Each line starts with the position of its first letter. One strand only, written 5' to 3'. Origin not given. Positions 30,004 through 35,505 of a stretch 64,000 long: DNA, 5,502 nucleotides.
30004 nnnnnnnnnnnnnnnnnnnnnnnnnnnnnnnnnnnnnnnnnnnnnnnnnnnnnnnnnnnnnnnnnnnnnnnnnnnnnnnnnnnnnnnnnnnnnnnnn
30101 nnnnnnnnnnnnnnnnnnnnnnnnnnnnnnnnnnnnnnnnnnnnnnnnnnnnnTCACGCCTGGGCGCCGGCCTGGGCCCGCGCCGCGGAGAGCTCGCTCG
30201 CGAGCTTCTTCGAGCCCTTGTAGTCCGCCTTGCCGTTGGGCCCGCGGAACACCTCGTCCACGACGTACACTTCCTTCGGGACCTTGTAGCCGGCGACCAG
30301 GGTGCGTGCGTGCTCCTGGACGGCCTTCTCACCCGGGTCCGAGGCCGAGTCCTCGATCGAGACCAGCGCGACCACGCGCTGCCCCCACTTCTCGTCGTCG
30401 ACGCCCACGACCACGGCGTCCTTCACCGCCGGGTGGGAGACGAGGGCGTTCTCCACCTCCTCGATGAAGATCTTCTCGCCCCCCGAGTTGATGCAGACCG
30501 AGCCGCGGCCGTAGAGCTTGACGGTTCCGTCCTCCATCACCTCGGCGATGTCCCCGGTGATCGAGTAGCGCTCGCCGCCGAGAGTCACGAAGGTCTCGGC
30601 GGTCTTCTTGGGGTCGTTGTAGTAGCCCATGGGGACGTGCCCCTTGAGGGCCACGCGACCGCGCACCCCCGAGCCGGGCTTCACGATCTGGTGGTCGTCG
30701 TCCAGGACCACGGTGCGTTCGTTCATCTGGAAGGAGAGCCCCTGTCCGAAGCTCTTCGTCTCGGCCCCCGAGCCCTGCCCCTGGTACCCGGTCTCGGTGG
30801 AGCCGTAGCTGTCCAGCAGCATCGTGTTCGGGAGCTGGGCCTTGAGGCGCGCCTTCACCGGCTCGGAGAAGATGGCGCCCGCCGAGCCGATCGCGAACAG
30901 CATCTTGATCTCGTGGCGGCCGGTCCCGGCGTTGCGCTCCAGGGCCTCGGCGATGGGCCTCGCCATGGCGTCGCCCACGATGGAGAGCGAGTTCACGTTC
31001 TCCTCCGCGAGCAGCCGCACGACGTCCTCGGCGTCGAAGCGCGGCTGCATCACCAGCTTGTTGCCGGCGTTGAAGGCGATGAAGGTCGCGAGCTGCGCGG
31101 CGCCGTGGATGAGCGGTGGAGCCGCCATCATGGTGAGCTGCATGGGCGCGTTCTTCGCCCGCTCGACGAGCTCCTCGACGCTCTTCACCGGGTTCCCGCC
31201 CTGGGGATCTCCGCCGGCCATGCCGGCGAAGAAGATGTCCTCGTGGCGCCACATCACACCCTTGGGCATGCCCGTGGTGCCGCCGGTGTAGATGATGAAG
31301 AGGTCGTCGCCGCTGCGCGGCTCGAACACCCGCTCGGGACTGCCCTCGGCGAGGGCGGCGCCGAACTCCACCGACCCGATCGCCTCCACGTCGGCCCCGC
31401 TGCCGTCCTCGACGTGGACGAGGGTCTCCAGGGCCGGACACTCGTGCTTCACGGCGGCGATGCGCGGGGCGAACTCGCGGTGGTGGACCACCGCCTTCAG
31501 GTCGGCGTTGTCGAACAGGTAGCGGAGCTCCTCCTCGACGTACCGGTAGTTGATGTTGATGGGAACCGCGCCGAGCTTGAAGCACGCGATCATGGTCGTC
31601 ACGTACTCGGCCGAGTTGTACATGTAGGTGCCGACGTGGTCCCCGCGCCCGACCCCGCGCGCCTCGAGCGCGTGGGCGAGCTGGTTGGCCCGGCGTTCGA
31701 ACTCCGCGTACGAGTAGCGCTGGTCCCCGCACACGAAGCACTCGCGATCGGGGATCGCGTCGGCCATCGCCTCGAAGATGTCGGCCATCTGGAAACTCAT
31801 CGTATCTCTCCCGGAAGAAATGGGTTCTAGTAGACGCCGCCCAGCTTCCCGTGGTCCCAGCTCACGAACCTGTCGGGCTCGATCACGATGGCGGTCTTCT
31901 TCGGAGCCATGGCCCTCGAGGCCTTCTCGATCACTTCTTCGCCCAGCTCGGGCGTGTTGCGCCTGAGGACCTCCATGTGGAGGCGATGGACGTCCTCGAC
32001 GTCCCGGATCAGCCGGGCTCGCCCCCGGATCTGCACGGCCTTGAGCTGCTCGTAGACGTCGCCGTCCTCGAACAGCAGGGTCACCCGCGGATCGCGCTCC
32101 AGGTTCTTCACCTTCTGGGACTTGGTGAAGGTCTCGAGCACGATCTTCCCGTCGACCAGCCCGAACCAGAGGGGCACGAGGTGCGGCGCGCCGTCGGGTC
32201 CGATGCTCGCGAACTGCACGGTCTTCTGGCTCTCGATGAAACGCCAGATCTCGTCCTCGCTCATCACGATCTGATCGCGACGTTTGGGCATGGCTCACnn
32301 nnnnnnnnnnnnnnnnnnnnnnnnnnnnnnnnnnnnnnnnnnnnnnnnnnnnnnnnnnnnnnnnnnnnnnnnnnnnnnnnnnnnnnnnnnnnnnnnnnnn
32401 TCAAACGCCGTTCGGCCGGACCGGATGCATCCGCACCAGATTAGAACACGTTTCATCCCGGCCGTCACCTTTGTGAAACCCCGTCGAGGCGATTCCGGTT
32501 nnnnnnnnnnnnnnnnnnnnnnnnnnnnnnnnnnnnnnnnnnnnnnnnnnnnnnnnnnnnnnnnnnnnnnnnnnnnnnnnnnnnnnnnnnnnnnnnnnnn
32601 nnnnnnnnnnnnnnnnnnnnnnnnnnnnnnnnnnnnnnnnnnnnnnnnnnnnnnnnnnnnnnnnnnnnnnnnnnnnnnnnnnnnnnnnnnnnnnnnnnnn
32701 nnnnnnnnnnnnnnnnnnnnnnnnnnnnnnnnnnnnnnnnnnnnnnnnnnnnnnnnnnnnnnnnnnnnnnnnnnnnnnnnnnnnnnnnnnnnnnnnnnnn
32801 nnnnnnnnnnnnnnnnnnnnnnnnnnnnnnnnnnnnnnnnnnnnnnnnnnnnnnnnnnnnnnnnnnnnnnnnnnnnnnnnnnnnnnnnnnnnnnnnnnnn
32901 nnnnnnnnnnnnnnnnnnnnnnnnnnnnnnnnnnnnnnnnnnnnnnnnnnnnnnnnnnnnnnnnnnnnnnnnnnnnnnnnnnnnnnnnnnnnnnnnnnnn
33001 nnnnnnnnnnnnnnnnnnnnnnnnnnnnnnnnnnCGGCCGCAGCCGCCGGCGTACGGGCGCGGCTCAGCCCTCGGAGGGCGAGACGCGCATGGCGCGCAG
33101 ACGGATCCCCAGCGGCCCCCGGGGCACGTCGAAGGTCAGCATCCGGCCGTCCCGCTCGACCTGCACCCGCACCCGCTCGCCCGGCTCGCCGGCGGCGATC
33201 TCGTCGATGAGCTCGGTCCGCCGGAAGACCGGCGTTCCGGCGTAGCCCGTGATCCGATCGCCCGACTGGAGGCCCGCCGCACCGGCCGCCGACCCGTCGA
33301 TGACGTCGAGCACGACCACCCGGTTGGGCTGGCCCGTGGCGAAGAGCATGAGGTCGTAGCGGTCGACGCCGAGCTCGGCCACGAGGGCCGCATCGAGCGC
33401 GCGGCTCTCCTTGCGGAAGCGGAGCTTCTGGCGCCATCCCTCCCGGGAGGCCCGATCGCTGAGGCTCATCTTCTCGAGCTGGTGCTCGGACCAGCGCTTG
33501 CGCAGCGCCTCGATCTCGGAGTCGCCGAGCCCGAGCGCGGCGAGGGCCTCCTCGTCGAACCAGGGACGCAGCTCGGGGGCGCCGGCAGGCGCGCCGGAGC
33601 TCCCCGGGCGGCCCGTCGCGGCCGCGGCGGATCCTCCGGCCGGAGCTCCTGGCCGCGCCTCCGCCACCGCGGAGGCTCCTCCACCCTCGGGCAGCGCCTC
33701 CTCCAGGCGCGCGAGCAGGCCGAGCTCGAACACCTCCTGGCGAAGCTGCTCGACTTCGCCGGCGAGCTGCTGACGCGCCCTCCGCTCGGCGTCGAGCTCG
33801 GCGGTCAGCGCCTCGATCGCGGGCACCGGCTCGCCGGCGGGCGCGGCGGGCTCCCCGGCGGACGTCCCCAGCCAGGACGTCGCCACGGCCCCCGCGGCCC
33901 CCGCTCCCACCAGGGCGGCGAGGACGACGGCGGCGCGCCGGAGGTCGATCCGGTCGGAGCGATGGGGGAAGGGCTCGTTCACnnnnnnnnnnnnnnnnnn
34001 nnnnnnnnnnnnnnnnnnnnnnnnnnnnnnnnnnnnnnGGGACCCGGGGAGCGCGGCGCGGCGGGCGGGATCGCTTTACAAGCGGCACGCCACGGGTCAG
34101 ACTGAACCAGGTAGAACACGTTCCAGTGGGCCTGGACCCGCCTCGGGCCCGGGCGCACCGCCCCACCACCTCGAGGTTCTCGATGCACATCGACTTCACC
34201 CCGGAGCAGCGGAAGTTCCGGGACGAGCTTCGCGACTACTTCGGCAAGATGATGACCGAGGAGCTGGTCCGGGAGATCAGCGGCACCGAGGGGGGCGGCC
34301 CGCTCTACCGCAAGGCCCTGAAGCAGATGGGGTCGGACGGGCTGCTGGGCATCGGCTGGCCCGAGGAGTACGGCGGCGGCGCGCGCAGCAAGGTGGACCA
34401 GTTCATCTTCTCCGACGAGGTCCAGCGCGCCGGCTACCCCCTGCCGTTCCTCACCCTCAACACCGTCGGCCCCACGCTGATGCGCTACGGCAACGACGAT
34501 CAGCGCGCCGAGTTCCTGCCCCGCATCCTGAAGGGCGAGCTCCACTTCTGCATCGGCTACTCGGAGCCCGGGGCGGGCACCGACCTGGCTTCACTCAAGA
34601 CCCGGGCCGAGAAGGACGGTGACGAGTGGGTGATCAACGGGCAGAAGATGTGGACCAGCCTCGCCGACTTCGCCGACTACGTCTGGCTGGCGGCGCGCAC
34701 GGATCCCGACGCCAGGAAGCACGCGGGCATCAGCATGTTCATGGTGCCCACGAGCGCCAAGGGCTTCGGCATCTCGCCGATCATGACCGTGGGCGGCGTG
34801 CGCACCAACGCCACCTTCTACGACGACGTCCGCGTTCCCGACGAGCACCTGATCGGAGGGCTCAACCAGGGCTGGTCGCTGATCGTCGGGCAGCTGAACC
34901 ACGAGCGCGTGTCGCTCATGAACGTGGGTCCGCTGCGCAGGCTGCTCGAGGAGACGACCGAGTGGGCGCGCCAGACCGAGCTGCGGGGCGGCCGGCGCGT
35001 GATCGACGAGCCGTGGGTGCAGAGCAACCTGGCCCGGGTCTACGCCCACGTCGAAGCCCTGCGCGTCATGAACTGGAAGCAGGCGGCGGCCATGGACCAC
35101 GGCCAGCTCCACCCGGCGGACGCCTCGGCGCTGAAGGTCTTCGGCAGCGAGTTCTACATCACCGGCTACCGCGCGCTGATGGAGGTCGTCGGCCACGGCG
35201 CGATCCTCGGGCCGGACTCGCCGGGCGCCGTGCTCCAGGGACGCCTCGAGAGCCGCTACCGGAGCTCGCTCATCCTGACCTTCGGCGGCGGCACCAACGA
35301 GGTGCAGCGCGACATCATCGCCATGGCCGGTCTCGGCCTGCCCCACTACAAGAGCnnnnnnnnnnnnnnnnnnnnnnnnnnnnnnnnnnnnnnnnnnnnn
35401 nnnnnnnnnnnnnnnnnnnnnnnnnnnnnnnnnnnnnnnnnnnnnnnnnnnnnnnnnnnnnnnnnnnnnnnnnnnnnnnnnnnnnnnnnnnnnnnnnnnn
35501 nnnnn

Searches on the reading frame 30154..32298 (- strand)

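Call 11: search_protein_families(library=pfam, proteins=[window:30154-32298:-], max_evalue=0.01)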
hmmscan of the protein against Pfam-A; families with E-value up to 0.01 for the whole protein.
window:30154-32298:- (714 aa): 2 families
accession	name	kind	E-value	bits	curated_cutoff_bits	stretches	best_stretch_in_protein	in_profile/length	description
PF00501.34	AMP-binding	-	5.7e-60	203.6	29.9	1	175-560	1-384/384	AMP-binding enzyme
PF13193.12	AMP-binding_C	-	8.1e-18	65.6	24.5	1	614-690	1-76/76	AMP-binding enzyme C-terminal domain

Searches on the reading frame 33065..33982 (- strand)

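Call 11: search_protein_families(library=pfam, proteins=[window:33065-33982:-], max_evalue=0.01)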
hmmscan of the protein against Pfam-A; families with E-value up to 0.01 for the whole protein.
window:33065-33982:- (305 aa): 3 families
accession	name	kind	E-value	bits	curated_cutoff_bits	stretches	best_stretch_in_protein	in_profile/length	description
PF13180.12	PDZ_2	-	1.1e-13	51.7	27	1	220-286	12-78/80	PDZ domain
PF17820.7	PDZ_6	-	4.1e-09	36.5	27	1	223-277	1-54/54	PDZ domain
PF00595.29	PDZ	-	0.0017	19.1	23.2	1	220-274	25-79/81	PDZ domain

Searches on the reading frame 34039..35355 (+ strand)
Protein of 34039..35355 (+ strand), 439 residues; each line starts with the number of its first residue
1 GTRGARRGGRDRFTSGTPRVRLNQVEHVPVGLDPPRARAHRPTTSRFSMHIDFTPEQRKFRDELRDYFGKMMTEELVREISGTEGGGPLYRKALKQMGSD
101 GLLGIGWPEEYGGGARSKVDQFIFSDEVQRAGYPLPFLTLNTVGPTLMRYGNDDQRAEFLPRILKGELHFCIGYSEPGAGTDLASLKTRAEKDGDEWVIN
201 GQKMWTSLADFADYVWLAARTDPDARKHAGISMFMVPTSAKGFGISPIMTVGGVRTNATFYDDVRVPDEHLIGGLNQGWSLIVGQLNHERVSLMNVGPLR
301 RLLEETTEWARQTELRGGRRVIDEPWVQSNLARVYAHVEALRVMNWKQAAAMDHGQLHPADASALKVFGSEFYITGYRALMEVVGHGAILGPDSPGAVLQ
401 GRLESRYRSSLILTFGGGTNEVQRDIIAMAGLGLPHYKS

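Call 34: search_protein_families(library=pfam, proteins=[window:34039-35355:+], max_evalue=0.001)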
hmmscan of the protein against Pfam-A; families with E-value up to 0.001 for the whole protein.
window:34039-35355:+ (439 aa): 4 families
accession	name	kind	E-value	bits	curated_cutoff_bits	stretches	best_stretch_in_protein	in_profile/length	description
PF00441.29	Acyl-CoA_dh_1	-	9.4e-36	123.6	22.4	1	276-430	1-148/150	Acyl-CoA dehydrogenase, C-terminal domain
PF02770.24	Acyl-CoA_dh_M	-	9.7e-23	80.6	33.3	1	171-259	1-89/97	Acyl-CoA dehydrogenase, middle domain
PF02771.21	Acyl-CoA_dh_N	-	1.2e-20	74.4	22.9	1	54-167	1-113/113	Acyl-CoA dehydrogenase, N-terminal domain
PF08028.16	Acyl-CoA_dh_2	-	0.00041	21.1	22.7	1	294-389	6-110/134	Acyl-CoA dehydrogenase, C-terminal domain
